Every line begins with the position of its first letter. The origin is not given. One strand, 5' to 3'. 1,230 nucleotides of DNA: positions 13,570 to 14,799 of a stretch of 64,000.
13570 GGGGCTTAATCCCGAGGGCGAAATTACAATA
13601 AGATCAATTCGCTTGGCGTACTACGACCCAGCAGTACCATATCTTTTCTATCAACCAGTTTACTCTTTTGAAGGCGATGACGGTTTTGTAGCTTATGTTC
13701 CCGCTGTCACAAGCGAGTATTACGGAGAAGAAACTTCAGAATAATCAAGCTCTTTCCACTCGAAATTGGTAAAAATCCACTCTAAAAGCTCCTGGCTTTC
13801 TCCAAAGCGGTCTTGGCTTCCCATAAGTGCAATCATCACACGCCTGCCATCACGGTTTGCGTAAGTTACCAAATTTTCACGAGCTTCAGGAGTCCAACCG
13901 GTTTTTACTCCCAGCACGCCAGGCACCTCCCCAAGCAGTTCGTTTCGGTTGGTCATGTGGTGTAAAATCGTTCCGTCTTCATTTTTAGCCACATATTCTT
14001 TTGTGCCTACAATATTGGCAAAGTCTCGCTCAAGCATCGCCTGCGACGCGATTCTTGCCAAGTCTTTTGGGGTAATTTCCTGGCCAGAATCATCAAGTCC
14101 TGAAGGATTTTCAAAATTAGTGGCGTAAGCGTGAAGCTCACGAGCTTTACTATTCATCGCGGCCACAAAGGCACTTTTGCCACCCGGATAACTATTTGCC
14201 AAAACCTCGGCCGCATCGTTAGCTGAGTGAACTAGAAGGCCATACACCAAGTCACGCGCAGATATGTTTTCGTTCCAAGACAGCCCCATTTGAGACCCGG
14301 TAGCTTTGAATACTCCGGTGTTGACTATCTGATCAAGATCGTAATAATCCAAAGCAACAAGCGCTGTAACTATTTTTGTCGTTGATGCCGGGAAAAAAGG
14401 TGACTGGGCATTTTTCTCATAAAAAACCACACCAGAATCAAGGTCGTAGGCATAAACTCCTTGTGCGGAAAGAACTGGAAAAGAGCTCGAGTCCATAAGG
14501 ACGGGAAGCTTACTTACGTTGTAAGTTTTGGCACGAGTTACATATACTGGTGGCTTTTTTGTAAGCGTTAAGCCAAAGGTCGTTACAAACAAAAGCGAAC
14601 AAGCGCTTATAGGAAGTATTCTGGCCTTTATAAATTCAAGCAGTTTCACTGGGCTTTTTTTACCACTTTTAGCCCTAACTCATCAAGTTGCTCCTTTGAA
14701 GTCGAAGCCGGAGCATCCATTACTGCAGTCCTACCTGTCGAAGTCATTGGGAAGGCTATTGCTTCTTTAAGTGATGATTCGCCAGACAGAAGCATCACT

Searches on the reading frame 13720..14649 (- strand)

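Call 10: search_protein_families(library=pfam, proteins=[window:13720-14649:-], max_evalue=0.01)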
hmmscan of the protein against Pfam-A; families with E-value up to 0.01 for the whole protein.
window:13720-14649:- (309 aa): 4 families
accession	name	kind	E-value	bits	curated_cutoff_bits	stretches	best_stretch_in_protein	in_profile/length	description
PF00768.25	Peptidase_S11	-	1.1e-44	153.1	27.6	1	58-278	8-237/239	D-alanyl-D-alanine carboxypeptidase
PF02113.21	Peptidase_S13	-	2.4e-09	36.9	22.8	1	62-115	18-71/444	D-Ala-D-Ala carboxypeptidase 3 (S13) family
PF13354.11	Beta-lactamase2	-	1.6e-07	31.4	22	1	64-276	1-213/214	Beta-lactamase enzyme family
PF00905.27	Transpeptidase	-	4e-05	23.4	22.1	1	50-190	4-139/299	Penicillin binding protein transpeptidase domain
